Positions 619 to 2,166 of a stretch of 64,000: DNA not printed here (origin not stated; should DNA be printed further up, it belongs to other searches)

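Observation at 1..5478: Type II polyketide-synthase-like cassette (KS, Cys-less KS paralog, ACP, two cyclases, KR, exporter) in a low-GC genome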

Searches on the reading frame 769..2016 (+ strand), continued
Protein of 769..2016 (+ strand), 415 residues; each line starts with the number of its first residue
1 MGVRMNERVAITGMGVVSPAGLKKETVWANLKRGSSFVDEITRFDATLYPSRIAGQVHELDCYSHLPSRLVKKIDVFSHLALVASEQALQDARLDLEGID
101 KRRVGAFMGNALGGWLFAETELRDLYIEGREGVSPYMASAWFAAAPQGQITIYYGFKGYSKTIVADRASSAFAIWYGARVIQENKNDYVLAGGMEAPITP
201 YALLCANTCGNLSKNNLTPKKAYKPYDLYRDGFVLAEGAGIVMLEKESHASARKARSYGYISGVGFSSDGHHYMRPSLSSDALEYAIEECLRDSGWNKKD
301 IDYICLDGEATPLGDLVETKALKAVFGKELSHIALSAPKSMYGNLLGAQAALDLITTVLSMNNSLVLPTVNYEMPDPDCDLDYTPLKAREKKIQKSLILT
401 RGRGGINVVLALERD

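Call 16: search_protein_families(library=ncbifam, proteins=[L001:4546-6057:+, L001:6123-6857:+, L001:6872-7144:+, L001:7141-8145:+, L001:8158-8742:+, L001:8763-10016:+, window:769-2016:+], max_evalue=0.001)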
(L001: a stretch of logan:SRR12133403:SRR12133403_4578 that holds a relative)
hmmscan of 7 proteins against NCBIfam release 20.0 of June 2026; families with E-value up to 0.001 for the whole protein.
L001:4546-6057:+ (503 aa): 106 families (the best 25 are shown)
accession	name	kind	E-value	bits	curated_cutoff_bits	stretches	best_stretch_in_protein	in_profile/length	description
NF004837.0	PRK06187.1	subfamily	9e-122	407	476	1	1-501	8-521/531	long-chain-fatty-acid--CoA ligase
NF006182.0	PRK08316.1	subfamily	5.3e-89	299.1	663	1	3-501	13-516/523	fatty acyl-CoA synthetase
NF005801.1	PRK07656.1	equivalog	2.7e-86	290.2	657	1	3-498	3-499/500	FadD3 family acyl-CoA ligase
NF002966.0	PRK03640.1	equivalog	5.1e-86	289.2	556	1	3-501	4-479/483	o-succinylbenzoate--CoA ligase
NF006181.0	PRK08314.1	subfamily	5.5e-85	285.7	705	2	132-502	180-554/563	long-chain-fatty-acid--CoA ligase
NF052269.1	Staph_lig_FadD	equivalog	3e-83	279.9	650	1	7-500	6-491/499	long-chain-fatty-acid--CoA ligase FadD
NF005307.0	PRK06839.1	equivalog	1.6e-82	277.8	748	1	6-501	7-492/496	o-succinylbenzoate--CoA ligase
NF005702.0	PRK07514.1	subfamily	3e-81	273.3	558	1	18-501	20-499/506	malonyl-CoA synthase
NF009233.0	PRK12583.1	subfamily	7.3e-79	265.6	832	1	3-499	20-547/558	fatty acid CoA ligase family protein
TIGR03098.1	ligase_PEP_1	hypoth_equivalog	2.2e-78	264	592.35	1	3-500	2-516/517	acyl-CoA ligase (AMP-forming), exosortase A system-associated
NF005947.1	PRK08008.1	equivalog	8e-78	262.3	651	1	5-498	11-517/518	crotonobetaine/carnitine-CoA ligase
NF004822.0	PRK06178.1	equivalog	6.1e-76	256.2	782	1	3-501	39-566/571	acyl-CoA synthetase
NF004797.0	PRK06145.1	equivalog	4.8e-75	252.8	850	1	4-500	5-493/499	acyl-CoA synthetase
NF005220.0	PRK06710.1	equivalog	5.8e-75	252.5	1116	2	134-498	183-549/563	long-chain-fatty-acid--CoA ligase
NF004229.0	PRK05677.1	subfamily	4.3e-73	246.7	879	2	138-499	187-552/563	long-chain-fatty-acid--CoA ligase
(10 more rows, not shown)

L001:6123-6857:+ (244 aa): 13 families
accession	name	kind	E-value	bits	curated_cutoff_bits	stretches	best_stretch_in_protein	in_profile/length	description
NF004489.0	PRK05819.1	subfamily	1.3e-24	86.7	230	1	20-218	9-211/236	DeoD-type purine-nucleoside phosphorylase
TIGR00107.1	deoD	equivalog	1.5e-24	86.8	232.25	1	20-225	5-214/232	purine-nucleoside phosphorylase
TIGR01718.1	Uridine-psphlse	equivalog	2.7e-22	79.3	280.3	1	18-170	5-158/245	uridine phosphorylase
NF009914.0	PRK13374.1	subfamily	1.6e-20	73.7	338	1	20-219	9-212/235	DeoD-type purine-nucleoside phosphorylase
NF008383.0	PRK11178.1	equivalog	9.1e-19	67.7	262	1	26-164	20-159/254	uridine phosphorylase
NF005500.0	PRK07115.1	equivalog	5.3e-16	58.6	264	1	58-214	55-213/261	AMP nucleosidase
TIGR01721.1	AMN-like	hypoth_equivalog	1.4e-13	50.6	307.2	1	68-213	62-210/269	AMP nucleosidase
NF004079.0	PRK05584.1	equivalog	3.7e-08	33.2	169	1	27-218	3-204/232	5'-methylthioadenosine/adenosylhomocysteine nucleosidase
TIGR03468.1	HpnG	hypoth_equivalog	1.6e-07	31.1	187.1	1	70-214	24-158/212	hopanoid-associated phosphorylase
TIGR01717.1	AMP-nucleosdse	equivalog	8.5e-07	28.1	364.7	1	64-220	261-429/478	AMP nucleosidase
NF006142.0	PRK08292.1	equivalog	7.1e-06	25.1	307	1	66-167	278-388/492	AMP nucleosidase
NF011286.0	PRK14697.1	equivalog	0.00058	19.5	260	1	26-124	3-101/233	bifunctional 5'-methylthioadenosine/S-adenosylhomocysteine nucleosidase/phosphatase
TIGR01704.1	MTA_SAH-Nsdase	equivalog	0.00099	18.7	73.8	0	28-212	3-197/229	5'-methylthioadenosine/S-adenosylhomocysteine nucleosidase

L001:6872-7144:+ (90 aa): 0 families

L001:7141-8145:+ (334 aa): 15 families
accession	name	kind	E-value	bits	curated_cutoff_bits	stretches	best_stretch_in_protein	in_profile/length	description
TIGR00745.1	apbA_panE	subfamily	2.6e-52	178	141.35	1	2-315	1-303/305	2-dehydropantoate 2-reductase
NF005092.1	PRK06522.2-3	equivalog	1.3e-43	149.3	500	1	1-314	1-295/296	2-dehydropantoate 2-reductase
NF006083.0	PRK08229.1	equivalog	5e-39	134.2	371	1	1-330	3-335/341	2-dehydropantoate 2-reductase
NF005091.0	PRK06522.2-2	equivalog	1.7e-37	129.3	252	2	1-230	2-232/302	2-dehydropantoate 2-reductase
NF005088.0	PRK06522.1-2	subfamily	3.2e-27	95.4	371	1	1-317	1-305/308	2-dehydropantoate 2-reductase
NF005089.0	PRK06522.1-4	subfamily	5e-26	91.8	223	2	108-318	131-322/326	2-dehydropantoate 2-reductase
NF005087.0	PRK06522.1-1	equivalog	2.8e-20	72.6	351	2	1-185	1-181/296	2-dehydropantoate 2-reductase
NF005093.0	PRK06522.2-4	equivalog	9.2e-20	71.2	308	1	1-186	4-191/304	2-dehydropantoate 2-reductase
NF004887.0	PRK06249.1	equivalog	3.7e-19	69.1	360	1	1-243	6-257/316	putative 2-dehydropantoate 2-reductase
NF009541.0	PRK12921.1-1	equivalog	1.6e-17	63.8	338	1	2-310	7-289/297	oxidoreductase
NF005094.0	PRK06522.2-5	equivalog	3.9e-17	62.5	382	1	1-302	1-290/307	2-dehydropantoate 2-reductase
NF004311.0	PRK05708.1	equivalog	1.7e-12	46.8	378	2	2-185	4-189/305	putative 2-dehydropantoate 2-reductase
NF009543.0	PRK12921.1-5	equivalog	1.2e-11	44.4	339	1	1-314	1-303/305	oxidoreductase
NF009542.0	PRK12921.1-4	equivalog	7.3e-11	41.9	288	1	1-302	2-271/286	oxidoreductase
NF005090.0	PRK06522.2-1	equivalog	2.8e-06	26.8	496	1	1-184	3-186/296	2-dehydropantoate 2-reductase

L001:8158-8742:+ (194 aa): 1 family
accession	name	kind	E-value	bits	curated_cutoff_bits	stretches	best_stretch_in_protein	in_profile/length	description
TIGR04076.1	TIGR04076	subfamily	1.4e-28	99.2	33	2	112-192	3-88/91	TIGR04076 family protein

L001:8763-10016:+ (417 aa): 20 families
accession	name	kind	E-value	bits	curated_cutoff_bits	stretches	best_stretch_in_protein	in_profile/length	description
TIGR03150.1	fabF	equivalog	1.2e-132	442.4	493.75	1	2-412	1-407/407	beta-ketoacyl-ACP synthase II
NF005589.0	PRK07314.1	subfamily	2.2e-128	428.5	387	1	1-414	3-412/413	beta-ketoacyl-ACP synthase II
NF006274.0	PRK08439.1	equivalog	4e-108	361.8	621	1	1-413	1-405/406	beta-ketoacyl-ACP synthase II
NF004970.0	PRK06333.1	subfamily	6.6e-108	361.3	525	1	1-415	3-423/424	beta-ketoacyl-ACP synthase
NF006434.0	PRK08722.1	equivalog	2.5e-91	306.6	759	1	2-413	4-413/414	beta-ketoacyl-ACP synthase II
NF006587.0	PRK09116.1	equivalog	1.8e-89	300.3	470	1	1-415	1-408/408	beta-ketoacyl-ACP synthase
NF005076.0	PRK06501.1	equivalog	2.2e-84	283.8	629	1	4-412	13-421/425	beta-ketoacyl-ACP synthase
NF005935.0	PRK07967.1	equivalog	8.1e-79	265.3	630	1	1-415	1-405/406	beta-ketoacyl-ACP synthase I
NF004618.0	PRK05952.1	equivalog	1.2e-61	208.7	455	1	3-413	3-382/384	beta-ketoacyl-ACP synthase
NF005916.1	PRK07910.1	equivalog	3e-60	204.3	560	1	3-413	13-417/418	KasA/KasB family beta-ketoacyl-ACP synthase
NF005490.0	PRK07103.1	equivalog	9.8e-56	189.6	445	1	1-413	3-412/414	polyketide beta-ketoacyl:acyl carrier protein synthase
NF006618.0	PRK09185.1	subfamily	6.9e-55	186.7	407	1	1-413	2-392/394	beta-ketoacyl-ACP synthase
NF058662.1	cispenta_AmcF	equivalog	4.5e-45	154.2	325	1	146-412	109-368/369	cispentacin biosynthesis acyltransferase subunit AmcF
NF045894.1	PKS_plus_SDR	equivalog_domain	2e-27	95.3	1740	1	130-381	137-386/1515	type I polyketide synthase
NF040607.1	mycolic_Pks13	equivalog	5.4e-24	83.8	2100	1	148-383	253-487/1680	polyketide synthase Pks13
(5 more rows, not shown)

window:769-2016:+ (415 aa): 21 families
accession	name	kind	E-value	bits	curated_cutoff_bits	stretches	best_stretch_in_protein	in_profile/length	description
TIGR03150.1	fabF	equivalog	1.7e-111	372.8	493.75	1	8-412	2-406/407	beta-ketoacyl-ACP synthase II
NF005589.0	PRK07314.1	subfamily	8.9e-106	354.1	387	1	5-414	2-411/413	beta-ketoacyl-ACP synthase II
NF004970.0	PRK06333.1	subfamily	5.3e-86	289.1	525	1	6-414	3-421/424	beta-ketoacyl-ACP synthase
NF006274.0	PRK08439.1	equivalog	5.7e-78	262.5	621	1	7-411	2-402/406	beta-ketoacyl-ACP synthase II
NF006434.0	PRK08722.1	equivalog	7.7e-75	252.3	759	1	7-411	4-410/414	beta-ketoacyl-ACP synthase II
NF005076.0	PRK06501.1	equivalog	1.3e-64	218.7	629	2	149-413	157-421/425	beta-ketoacyl-ACP synthase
NF006587.0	PRK09116.1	equivalog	3.8e-57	193.9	470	1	7-414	2-406/408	beta-ketoacyl-ACP synthase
NF005935.0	PRK07967.1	equivalog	6.1e-57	193.3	630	1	7-414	2-403/406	beta-ketoacyl-ACP synthase I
NF005490.0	PRK07103.1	equivalog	1.1e-55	189.4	445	1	6-414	3-412/414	polyketide beta-ketoacyl:acyl carrier protein synthase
NF004618.0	PRK05952.1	equivalog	1.8e-53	181.8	455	1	8-414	3-382/384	beta-ketoacyl-ACP synthase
NF005916.1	PRK07910.1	equivalog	2e-53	181.8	560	1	8-413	13-416/418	KasA/KasB family beta-ketoacyl-ACP synthase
NF058662.1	cispenta_AmcF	equivalog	8.8e-44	150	325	1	168-413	130-368/369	cispentacin biosynthesis acyltransferase subunit AmcF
NF006618.0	PRK09185.1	subfamily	7.6e-41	140.4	407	1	7-414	3-392/394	beta-ketoacyl-ACP synthase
NF040607.1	mycolic_Pks13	equivalog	1.1e-28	99.3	2100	1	68-390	179-493/1680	polyketide synthase Pks13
NF045894.1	PKS_plus_SDR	equivalog_domain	7.9e-24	83.4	1740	1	71-385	84-389/1515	type I polyketide synthase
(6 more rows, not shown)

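Call 30: search_solved_structures(query=L001:6123-6857:+, max_evalue=0.01)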
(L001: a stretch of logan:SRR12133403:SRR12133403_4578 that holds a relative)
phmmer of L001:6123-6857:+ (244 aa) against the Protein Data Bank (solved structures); distinct sequences matched with E-value up to 0.01: 79 (the best 60 are shown).
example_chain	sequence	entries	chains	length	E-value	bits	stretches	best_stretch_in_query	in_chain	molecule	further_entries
1jds_A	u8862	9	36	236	1.1e-24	90.3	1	20-226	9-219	5'-METHYLTHIOADENOSINE PHOSPHORYLASE | 5'-deoxy-5'-methylthioadenosine phosphorylase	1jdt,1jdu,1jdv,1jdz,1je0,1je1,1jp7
1xe3_A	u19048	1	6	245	1.8e-21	79.8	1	16-225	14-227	purine nucleoside phosphorylase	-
2ac7_A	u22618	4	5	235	2.5e-21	79.3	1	17-225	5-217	Purine nucleoside phosphorylase | Purine nucleoside phosphorylase deoD-type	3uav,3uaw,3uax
3uay_A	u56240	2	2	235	1.2e-20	77.1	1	17-225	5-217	Purine nucleoside phosphorylase deoD-type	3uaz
9mfc_A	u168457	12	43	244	7.3e-20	74.5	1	20-220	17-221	Purine nucleoside phosphorylase, putative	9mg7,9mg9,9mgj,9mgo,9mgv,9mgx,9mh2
3of3_A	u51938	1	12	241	9.7e-20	74.1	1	19-220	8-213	Purine nucleoside phosphorylase deoD-type 1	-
1odi_A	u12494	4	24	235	1.6e-19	73.5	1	20-214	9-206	PURINE NUCLEOSIDE PHOSPHORYLASE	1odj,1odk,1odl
1vhj_A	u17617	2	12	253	2.8e-19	72.6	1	19-220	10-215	purine nucleoside phosphorylase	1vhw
3qpb_A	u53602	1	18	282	8.8e-19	71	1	16-169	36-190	Uridine phosphorylase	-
8d38_A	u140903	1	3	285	2.3e-18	69.6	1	20-223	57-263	Purine nucleoside phosphorylase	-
4m7w_A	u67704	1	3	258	1.3e-17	67.2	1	20-224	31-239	Purine nucleoside phosphorylase DeoD-type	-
9qh2_A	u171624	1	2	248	1.7e-17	66.8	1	17-218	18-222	Purine-nucleoside phosphorylase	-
4d8v_A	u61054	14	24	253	4.2e-17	65.5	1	20-223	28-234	Purine nucleoside phosphorylase deoD-type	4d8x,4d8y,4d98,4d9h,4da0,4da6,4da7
4g8j_A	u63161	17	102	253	1.2e-16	64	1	26-168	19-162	Uridine phosphorylase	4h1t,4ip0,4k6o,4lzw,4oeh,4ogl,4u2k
5lhv_A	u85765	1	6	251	1.3e-16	63.9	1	26-168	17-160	Uridine phosphorylase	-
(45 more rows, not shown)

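Call 37: search_protein_families(library=pfam, proteins=[L001:4546-6057:+, L001:6123-6857:+, L001:6872-7144:+, L001:7141-8145:+, L001:8158-8742:+])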
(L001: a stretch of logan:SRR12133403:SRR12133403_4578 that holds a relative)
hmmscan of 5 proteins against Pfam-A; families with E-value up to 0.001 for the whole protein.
L001:4546-6057:+ (503 aa): 2 families
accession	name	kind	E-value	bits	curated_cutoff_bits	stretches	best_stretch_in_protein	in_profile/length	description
PF00501.34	AMP-binding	-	9.6e-76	255.5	29.9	1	8-366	2-384/384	AMP-binding enzyme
PF13193.12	AMP-binding_C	-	2.7e-23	83.1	24.5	1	417-492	1-76/76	AMP-binding enzyme C-terminal domain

L001:6123-6857:+ (244 aa): 1 family
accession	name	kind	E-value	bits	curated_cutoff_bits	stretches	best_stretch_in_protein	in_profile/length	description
PF01048.26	PNP_UDP_1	-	2.1e-32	112.8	25.1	1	27-231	2-217/233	Phosphorylase superfamily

L001:6872-7144:+ (90 aa): 2 families
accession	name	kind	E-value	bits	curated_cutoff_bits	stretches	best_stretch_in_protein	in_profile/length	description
PF11084.13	DUF2621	-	2.6e-07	31.1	27.7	1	3-83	55-135/139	Protein of unknown function (DUF2621)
PF08369.16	PCP_red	-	0.00029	21.3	32.5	1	5-52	1-40/45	Proto-chlorophyllide reductase 57 kD subunit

L001:7141-8145:+ (334 aa): 2 families
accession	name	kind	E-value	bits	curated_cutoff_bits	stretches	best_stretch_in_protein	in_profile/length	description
PF02558.23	ApbA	-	2.5e-29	102.3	22.2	1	3-147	1-149/150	Ketopantoate reductase PanE/ApbA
PF08546.17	ApbA_C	-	3.8e-19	69.7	22.7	1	173-314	2-125/125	Ketopantoate reductase PanE/ApbA C terminal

L001:8158-8742:+ (194 aa): 0 families

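Call 41: search_protein_representatives(protein=window:769-2016:+)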
Query: 415 residues. Proteins with E-value up to 0.001 (for the whole library): 62030; up to 1e-10: 30871; up to 1e-30: 5200. The best 150 are listed.
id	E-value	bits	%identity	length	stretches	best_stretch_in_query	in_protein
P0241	1.2e-143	495.1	56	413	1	5-413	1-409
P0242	8.1e-131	452.8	36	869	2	7-413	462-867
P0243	6.3e-103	360.9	43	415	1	6-413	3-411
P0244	1.7e-102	359.5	64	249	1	7-253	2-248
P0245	3.3e-97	342.1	26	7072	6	65-387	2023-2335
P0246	7.8e-97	340.9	32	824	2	3-409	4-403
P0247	4.4e-96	338.4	43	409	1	7-411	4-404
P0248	8.2e-96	337.5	41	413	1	5-413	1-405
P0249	2.2e-94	332.8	40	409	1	7-412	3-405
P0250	1.8e-91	323.2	30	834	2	6-411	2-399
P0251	9.7e-90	317.5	26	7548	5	57-382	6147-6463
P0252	1.3e-89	317.1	26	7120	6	7-386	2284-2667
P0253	3.2e-89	315.8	25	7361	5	7-384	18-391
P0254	4.3e-89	315.4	25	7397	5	5-387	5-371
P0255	8.0e-89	314.5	40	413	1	5-413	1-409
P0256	1.2e-88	313.9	40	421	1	8-411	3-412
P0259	5.0e-86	305.3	40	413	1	5-412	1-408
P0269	2.7e-82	293.0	38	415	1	5-415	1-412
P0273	1.1e-81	291.0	38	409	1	4-412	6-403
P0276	2.9e-81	289.6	38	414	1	5-412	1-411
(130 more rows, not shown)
